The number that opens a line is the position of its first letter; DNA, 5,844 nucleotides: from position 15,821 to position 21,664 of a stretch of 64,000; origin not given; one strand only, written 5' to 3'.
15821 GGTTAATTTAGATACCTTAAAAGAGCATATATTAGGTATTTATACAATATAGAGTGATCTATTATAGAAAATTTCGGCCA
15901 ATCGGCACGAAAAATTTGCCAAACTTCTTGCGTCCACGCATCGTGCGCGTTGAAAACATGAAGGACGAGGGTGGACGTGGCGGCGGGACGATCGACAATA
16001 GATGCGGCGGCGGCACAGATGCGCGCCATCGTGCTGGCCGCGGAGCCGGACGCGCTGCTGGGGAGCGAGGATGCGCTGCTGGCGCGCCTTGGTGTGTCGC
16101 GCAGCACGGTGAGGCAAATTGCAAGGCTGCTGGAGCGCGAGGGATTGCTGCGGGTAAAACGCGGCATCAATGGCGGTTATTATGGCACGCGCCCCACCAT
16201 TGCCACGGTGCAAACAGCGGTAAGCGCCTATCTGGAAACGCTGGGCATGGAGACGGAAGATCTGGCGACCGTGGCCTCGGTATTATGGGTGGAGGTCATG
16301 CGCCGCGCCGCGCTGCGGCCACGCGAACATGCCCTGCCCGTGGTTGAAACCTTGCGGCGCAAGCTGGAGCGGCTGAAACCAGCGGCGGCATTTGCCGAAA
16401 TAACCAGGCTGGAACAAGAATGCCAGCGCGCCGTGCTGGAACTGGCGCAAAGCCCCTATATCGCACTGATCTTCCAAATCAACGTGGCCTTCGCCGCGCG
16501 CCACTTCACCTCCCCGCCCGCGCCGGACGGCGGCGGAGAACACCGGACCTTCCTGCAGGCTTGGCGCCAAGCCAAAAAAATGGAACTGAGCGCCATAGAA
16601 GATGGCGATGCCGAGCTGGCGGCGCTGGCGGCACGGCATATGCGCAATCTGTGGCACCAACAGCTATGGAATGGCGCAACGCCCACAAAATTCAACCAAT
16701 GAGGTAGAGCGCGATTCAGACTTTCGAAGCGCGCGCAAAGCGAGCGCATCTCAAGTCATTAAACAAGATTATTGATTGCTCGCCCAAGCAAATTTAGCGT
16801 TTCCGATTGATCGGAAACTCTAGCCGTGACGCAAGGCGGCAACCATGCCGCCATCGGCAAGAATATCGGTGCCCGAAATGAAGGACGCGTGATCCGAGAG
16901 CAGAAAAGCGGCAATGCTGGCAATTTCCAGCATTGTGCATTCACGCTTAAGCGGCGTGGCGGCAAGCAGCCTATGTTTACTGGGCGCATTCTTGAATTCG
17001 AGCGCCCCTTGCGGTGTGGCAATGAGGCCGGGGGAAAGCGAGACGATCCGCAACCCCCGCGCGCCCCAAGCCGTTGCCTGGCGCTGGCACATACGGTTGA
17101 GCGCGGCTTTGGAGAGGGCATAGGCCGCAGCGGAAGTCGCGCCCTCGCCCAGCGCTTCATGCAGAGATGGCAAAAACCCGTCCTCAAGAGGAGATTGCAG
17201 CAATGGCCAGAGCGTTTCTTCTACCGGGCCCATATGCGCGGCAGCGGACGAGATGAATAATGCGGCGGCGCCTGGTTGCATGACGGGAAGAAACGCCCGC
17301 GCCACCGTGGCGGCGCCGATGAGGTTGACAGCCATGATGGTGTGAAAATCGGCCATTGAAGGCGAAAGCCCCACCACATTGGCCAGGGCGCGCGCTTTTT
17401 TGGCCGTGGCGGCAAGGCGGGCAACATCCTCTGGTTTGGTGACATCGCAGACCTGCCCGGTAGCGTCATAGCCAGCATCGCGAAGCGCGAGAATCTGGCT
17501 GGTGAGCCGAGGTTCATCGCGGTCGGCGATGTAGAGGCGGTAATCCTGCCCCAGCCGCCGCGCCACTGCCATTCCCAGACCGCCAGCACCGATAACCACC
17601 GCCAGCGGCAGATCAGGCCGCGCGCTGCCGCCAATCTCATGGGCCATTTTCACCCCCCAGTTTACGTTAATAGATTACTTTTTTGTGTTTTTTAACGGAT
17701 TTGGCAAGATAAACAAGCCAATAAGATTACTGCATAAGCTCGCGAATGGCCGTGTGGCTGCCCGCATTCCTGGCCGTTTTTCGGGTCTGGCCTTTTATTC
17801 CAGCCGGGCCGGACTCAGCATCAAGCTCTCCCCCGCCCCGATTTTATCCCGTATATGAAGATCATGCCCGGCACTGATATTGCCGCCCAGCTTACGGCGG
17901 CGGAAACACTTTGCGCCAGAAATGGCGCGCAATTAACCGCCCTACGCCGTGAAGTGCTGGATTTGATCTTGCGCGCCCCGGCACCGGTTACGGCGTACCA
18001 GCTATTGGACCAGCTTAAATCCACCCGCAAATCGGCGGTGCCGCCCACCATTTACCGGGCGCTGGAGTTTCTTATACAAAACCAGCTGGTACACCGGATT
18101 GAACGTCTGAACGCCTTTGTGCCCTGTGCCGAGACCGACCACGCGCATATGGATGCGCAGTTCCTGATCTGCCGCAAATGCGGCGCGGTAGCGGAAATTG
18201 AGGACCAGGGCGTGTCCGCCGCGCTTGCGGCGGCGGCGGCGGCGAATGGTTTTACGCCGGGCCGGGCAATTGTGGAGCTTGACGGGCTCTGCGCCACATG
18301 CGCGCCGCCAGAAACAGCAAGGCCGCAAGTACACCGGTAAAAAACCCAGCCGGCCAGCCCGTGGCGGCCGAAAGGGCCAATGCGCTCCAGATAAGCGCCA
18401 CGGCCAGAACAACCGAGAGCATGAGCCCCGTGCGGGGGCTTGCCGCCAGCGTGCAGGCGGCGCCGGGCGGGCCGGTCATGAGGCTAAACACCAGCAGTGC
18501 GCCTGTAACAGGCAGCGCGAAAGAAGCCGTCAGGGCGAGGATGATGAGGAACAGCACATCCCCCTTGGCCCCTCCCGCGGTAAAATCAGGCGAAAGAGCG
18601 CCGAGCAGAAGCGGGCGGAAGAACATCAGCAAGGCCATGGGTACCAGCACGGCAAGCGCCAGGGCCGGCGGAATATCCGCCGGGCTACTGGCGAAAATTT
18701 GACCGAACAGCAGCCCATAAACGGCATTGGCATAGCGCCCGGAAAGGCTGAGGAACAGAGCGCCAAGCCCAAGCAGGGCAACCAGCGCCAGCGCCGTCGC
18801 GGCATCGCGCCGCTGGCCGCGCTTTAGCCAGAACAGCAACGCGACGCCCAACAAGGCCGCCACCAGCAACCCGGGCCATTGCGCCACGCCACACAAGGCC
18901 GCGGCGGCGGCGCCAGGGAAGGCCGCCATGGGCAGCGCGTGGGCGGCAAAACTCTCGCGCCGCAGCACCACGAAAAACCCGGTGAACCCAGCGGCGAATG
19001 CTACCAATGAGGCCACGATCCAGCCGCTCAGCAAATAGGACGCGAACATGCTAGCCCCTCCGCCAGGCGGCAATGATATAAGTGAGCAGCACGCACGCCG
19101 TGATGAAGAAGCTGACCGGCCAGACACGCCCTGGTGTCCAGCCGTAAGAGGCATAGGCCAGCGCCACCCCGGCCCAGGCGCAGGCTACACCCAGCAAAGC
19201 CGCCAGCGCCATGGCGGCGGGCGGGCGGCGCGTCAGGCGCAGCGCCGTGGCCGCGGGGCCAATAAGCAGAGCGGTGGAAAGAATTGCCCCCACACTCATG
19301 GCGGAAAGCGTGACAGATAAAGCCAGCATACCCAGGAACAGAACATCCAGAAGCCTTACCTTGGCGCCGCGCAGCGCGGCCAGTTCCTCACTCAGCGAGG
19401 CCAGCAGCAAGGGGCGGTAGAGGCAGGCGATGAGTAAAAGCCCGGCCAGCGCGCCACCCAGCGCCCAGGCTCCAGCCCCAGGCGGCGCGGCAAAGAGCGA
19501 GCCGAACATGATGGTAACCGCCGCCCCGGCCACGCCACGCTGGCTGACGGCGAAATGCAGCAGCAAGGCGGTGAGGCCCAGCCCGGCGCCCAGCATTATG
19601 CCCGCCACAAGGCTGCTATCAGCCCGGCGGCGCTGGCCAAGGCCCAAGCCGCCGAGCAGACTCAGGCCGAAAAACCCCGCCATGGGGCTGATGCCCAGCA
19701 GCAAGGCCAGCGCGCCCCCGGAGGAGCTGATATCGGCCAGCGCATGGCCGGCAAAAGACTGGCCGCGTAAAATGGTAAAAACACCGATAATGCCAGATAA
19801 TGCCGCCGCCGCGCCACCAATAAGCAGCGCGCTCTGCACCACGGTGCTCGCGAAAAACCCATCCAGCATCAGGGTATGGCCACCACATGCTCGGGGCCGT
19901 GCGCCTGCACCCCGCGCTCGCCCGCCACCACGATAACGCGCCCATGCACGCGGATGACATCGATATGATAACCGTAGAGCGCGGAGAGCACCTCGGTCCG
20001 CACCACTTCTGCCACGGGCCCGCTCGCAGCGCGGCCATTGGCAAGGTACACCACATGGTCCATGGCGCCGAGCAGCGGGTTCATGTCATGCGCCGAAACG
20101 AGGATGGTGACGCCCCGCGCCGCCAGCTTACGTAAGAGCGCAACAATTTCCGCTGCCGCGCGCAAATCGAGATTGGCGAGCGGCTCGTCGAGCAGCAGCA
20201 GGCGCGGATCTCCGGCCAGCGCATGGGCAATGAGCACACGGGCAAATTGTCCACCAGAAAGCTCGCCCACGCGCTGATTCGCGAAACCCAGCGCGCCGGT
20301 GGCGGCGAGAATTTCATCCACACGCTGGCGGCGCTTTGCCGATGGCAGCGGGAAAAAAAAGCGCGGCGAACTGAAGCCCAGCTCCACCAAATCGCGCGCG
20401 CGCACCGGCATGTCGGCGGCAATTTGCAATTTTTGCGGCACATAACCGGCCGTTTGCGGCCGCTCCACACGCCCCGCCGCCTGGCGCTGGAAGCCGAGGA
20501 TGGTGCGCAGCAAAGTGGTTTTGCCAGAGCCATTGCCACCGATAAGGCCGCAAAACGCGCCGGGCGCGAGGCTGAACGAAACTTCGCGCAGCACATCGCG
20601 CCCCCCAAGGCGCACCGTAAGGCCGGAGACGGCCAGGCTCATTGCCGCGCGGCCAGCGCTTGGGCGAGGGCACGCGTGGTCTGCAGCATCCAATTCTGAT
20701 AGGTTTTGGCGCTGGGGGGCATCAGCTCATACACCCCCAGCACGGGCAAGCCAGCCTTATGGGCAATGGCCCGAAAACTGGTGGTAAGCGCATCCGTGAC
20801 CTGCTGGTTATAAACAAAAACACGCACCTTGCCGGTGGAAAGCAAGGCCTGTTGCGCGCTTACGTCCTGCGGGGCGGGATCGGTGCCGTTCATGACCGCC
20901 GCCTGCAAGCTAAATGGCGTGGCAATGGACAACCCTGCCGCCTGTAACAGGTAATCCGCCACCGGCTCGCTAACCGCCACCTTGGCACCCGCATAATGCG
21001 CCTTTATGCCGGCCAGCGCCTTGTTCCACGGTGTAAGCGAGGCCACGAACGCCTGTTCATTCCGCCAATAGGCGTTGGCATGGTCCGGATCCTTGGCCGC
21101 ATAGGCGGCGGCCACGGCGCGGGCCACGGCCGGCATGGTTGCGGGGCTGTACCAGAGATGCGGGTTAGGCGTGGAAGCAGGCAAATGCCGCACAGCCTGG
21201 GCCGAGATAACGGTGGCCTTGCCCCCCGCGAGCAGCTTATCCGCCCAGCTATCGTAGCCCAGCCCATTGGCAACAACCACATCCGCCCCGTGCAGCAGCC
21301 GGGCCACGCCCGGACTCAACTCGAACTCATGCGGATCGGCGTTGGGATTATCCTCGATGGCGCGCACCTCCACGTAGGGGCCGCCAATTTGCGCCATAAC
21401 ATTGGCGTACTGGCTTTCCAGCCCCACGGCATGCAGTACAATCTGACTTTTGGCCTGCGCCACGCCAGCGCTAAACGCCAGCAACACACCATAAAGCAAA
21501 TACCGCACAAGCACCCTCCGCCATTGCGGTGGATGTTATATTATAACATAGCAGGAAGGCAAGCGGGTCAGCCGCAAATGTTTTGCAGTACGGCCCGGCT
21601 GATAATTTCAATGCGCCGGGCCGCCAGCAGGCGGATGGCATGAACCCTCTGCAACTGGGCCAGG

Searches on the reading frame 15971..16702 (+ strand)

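Call 47: search_protein_families(library=pfam, proteins=[window:15971-16702:+], max_evalue=0.001)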
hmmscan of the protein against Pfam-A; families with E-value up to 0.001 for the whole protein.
window:15971-16702:+ (243 aa): 3 families
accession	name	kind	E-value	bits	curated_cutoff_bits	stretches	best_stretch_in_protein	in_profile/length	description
PF00392.27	GntR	-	4.8e-06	26.6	27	1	25-65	19-59/64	Bacterial regulatory proteins, gntR family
PF02082.26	Rrf2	-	7.2e-06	26.6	30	1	21-71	14-64/132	Iron-dependent Transcriptional regulator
PF07729.17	FCD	-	0.00032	21.5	24.3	1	105-224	9-123/125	FCD domain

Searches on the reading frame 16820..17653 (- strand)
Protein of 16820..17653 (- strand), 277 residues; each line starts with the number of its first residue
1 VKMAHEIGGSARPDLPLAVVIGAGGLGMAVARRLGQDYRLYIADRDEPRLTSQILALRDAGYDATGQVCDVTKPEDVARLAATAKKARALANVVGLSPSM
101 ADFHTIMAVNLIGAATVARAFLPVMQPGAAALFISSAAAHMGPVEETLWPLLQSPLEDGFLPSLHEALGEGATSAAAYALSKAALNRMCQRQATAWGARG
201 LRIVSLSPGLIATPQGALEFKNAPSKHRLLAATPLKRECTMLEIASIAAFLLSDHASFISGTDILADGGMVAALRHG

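Call 47: search_protein_families(library=pfam, proteins=[window:16820-17653:-], max_evalue=0.001)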
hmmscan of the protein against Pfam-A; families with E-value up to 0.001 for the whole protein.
window:16820-17653:- (277 aa): 5 families
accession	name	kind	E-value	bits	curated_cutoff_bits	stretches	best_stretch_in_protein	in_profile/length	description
PF13561.12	adh_short_C2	-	4.5e-34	118.5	27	2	172-270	137-235/236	Enoyl-(Acyl carrier protein) reductase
PF00106.31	adh_short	-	8.1e-19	68.3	26.6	2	18-143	3-143/195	short chain dehydrogenase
PF01370.27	Epimerase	-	6.9e-06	26.1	20.9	1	19-215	2-176/240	NAD dependent epimerase/dehydratase family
PF08659.16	KR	-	0.00031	21.1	22.6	1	21-121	6-123/180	KR domain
PF03435.24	Sacchrp_dh_NADP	-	0.00034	21.4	25.1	1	19-99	2-78/129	Saccharopine dehydrogenase NADP binding domain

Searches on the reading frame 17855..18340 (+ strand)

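Call 104: search_protein_families(library=pfam, proteins=[window:17855-18340:+], max_evalue=0.000001)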
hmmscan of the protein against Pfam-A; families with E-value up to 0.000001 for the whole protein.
window:17855-18340:+ (161 aa): 1 family
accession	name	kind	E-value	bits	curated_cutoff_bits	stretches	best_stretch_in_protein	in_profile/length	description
PF01475.25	FUR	-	2.6e-11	44.1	23.1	1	23-135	2-113/121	Ferric uptake regulator family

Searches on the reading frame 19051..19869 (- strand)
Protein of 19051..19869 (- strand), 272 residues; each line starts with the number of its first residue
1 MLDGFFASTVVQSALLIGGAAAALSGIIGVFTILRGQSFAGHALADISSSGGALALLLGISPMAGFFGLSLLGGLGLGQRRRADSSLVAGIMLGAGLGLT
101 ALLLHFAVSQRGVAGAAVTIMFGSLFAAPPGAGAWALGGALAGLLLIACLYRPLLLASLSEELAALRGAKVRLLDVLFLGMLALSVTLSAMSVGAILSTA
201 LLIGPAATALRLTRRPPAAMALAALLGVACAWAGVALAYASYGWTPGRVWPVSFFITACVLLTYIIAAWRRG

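Call 104: search_protein_families(library=pfam, proteins=[window:19051-19869:-], max_evalue=0.000001)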
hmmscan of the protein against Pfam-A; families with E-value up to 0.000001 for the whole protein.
window:19051-19869:- (272 aa): 1 family
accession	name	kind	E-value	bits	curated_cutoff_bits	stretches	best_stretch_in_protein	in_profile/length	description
PF00950.22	ABC-3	-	6.8e-30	104.9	20.1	1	10-242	4-236/258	ABC 3 transport family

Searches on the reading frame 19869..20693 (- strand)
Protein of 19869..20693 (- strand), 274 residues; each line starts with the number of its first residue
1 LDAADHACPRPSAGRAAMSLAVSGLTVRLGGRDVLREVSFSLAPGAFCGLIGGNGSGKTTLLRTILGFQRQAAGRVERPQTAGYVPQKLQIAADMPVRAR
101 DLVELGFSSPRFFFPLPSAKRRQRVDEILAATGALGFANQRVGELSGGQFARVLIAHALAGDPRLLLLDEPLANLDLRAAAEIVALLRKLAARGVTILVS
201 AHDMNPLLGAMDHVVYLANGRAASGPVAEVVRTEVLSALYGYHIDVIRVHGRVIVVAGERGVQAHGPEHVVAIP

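Call 104: search_protein_families(library=pfam, proteins=[window:19869-20693:-], max_evalue=0.000001)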
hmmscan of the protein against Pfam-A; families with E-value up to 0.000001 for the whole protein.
window:19869-20693:- (274 aa): 2 families
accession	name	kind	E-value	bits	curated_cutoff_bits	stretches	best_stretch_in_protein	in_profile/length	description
PF00005.33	ABC_tran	-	8.4e-26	91.6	25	1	35-173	1-137/137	ABC transporter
PF13304.12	AAA_21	-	1.5e-10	42.1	27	0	154-204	250-300/304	AAA domain, putative AbiEii toxin, Type IV TA system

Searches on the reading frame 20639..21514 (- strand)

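Call 104: search_protein_families(library=pfam, proteins=[window:20639-21514:-], max_evalue=0.000001)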
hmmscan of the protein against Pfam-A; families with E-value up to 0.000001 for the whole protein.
window:20639-21514:- (291 aa): 1 family
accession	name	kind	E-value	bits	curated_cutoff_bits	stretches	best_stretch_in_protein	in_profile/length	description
PF01297.22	ZnuA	-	1.8e-42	146.1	29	1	36-286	8-263/263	Zinc-uptake complex component A periplasmic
